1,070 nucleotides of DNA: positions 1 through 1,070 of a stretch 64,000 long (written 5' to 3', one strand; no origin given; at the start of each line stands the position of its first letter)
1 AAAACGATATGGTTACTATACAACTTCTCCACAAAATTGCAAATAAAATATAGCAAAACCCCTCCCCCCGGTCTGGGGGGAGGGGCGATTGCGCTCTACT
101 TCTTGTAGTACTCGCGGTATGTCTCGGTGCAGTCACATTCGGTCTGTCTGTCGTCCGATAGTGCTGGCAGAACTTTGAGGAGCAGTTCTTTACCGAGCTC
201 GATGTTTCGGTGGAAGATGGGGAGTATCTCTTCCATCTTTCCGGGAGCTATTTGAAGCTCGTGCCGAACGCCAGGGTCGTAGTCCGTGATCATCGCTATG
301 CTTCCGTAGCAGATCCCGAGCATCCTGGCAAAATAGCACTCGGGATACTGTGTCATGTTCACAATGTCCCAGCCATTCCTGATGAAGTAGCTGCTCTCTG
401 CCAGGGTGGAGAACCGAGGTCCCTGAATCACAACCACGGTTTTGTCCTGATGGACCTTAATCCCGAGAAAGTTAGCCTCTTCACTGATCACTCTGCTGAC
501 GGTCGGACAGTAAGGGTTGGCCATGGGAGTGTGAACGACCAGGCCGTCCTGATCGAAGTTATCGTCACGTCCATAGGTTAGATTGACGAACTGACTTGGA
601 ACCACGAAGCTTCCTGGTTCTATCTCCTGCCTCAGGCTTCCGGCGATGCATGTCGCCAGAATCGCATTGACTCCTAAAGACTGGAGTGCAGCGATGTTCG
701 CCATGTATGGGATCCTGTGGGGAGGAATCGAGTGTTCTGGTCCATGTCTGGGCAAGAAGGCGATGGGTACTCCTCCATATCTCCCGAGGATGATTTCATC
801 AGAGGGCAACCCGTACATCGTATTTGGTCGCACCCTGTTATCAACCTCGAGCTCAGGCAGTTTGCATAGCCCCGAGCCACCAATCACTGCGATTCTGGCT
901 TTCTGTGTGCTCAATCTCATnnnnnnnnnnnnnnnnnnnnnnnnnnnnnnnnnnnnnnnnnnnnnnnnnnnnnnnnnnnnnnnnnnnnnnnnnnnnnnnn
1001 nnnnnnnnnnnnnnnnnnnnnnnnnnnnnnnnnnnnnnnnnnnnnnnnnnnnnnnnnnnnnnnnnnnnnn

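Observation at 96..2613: Promoter-driven operon of a small Cys peptide, an rSAM-SPASM enzyme and MTA/5'-dAdo phosphorylase: candidate RiPP-like system with built-in by-product disposal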

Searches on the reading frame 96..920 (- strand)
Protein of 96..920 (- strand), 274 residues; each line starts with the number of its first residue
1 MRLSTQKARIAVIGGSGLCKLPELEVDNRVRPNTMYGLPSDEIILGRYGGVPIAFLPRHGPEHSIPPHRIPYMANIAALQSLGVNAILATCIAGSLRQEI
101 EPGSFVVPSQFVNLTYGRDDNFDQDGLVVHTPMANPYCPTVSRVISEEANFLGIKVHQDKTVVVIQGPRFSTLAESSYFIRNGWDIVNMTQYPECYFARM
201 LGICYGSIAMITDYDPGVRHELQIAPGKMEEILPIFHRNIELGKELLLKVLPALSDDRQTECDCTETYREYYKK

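Call 3: search_protein_families(library=pfam, proteins=[window:96-920:-], max_evalue=0.1)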
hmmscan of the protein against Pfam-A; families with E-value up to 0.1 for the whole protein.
window:96-920:- (274 aa): 1 family
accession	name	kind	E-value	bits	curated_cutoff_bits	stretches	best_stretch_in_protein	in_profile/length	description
PF01048.26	PNP_UDP_1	-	9.6e-39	133.6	25.1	1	9-248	1-229/233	Phosphorylase superfamily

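Call 4: search_protein_families(library=ncbifam, proteins=[window:96-920:-], max_evalue=0.1)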
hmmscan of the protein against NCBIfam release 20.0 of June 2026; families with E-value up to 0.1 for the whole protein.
window:96-920:- (274 aa): 13 families
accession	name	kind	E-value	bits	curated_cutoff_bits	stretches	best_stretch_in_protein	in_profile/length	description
NF005876.0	PRK07823.1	equivalog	1.2e-78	263.9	306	1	5-262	3-253/267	S-methyl-5'-thioadenosine phosphorylase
NF006334.0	PRK08564.1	equivalog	1.4e-74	250.6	382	1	4-267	4-261/267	S-methyl-5'-thioadenosine phosphorylase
TIGR01694.1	MTAP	equivalog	6.3e-73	245.1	274.85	1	10-251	2-238/240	S-methyl-5'-thioadenosine phosphorylase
NF006492.0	PRK08931.1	equivalog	1.3e-67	228.2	437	1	6-263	2-255/291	S-methyl-5'-thioadenosine phosphorylase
NF006599.0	PRK09136.1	equivalog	9.3e-57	192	223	1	10-249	4-242/247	S-methyl-5'-thioinosine phosphorylase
NF005657.0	PRK07432.1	equivalog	4.5e-56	190.1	453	1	6-257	2-253/291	S-methyl-5'-thioadenosine phosphorylase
NF006054.0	PRK08202.1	equivalog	3e-19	69.6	218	1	5-219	21-243/274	purine-nucleoside phosphorylase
TIGR01697.1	PNPH-PUNA-XAPA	subfamily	2.4e-16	59.8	197.1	1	40-229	40-224/247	inosine/guanosine/xanthosine phosphorylase family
TIGR01698.1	PUNP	equivalog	1.2e-14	54.4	302.6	1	42-219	42-216/245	purine-nucleoside phosphorylase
TIGR01700.1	PNPH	equivalog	3.3e-11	43.1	293.35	1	41-221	41-221/249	purine nucleoside phosphorylase I, inosine and guanosine-specific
TIGR01699.1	XAPA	equivalog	2e-10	40.7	370.9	1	10-217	2-217/248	xanthosine phosphorylase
TIGR03468.1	HpnG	hypoth_equivalog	0.0037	16.9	187.1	1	76-112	38-74/212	hopanoid-associated phosphorylase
TIGR00411.1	redox_disulf_1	equivalog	0.027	14.5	92.75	1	131-161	7-37/82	MJ0307 family thioredoxin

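Call 31: search_solved_structures(query=window:96-920:-, max_evalue=1e-10, show_alignments=1)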
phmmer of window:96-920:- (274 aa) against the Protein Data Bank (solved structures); distinct sequences matched with E-value up to 1e-10: 14.
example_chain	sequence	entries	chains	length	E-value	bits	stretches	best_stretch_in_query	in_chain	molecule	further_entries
1v4n_A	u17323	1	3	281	1.8e-56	194.7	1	5-267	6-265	271aa long hypothetical 5'-methylthioadenosine phosphorylase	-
2a8y_A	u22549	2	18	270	1.2e-55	192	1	5-267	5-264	5'-methylthioadenosine phosphorylase (mtaP)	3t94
9vs8_A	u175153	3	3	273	4.1e-55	190.2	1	7-265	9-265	S-methyl-5'-thioadenosine phosphorylase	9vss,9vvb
1wta_A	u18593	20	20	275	4.1e-55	190.2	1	7-265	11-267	5'-methylthioadenosine phosphorylase | S-methyl-5'-thioadenosine phosphorylase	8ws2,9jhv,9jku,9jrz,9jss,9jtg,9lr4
1cb0_A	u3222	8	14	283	1.1e-53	185.5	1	5-258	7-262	PROTEIN (5'-DEOXY-5'-METHYLTHIOADENOSINE PHOSPHORYLASE) | 5'-Deoxy-5'-Methylthioadenosine Phosphorylase | 5'-methylthioadenosine phosphorylase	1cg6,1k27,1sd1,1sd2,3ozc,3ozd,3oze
5eub_A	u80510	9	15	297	1.3e-53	185.3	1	5-258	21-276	S-methyl-5'-thioadenosine phosphorylase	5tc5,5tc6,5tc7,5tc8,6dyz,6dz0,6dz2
4glf_A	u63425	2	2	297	1.1e-49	172.3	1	7-221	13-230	RsfP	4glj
5f78_A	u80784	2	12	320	1.5e-44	155.5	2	6-162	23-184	Methylthioadenosine phosphorylase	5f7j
4l5a_A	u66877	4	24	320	2.9e-44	154.6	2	6-162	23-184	S-methyl-5'-thioadenosine phosphorylase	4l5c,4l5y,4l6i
5f7o_A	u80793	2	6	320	2.9e-44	154.6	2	6-162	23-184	Methylthioadenosine phosphorylase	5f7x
5f7z_A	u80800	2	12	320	4e-44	154.2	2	6-162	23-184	Methylthioadenosine phosphorylase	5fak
5f73_A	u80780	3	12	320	7.6e-44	153.2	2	6-162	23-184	Methylthioadenosine phosphorylase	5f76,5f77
3ozb_A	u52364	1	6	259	6.3e-35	124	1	10-251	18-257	Methylthioadenosine phosphorylase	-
4uc0_A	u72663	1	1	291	7.8e-13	51.5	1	3-239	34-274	Purine nucleoside phosphorylase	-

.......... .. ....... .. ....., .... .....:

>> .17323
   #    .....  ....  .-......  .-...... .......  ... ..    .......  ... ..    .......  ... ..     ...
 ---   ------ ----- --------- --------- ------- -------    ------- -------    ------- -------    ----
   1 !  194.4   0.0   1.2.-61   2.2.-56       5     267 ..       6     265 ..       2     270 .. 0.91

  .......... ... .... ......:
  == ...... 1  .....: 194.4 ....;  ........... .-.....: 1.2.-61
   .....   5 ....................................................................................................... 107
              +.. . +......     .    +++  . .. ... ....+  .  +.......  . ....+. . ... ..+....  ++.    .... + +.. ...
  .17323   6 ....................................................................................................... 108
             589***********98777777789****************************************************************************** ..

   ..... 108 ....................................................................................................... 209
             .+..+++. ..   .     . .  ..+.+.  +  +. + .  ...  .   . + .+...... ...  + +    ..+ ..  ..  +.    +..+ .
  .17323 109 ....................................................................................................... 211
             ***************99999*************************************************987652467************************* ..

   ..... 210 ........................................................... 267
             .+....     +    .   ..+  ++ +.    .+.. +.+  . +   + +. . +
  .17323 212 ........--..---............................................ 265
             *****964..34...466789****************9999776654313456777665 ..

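Call 38: search_protein_families(library=padloc, proteins=[window:96-920:-], max_evalue=0.001)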
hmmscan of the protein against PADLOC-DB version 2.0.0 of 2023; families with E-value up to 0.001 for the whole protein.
window:96-920:- (274 aa): 0 families
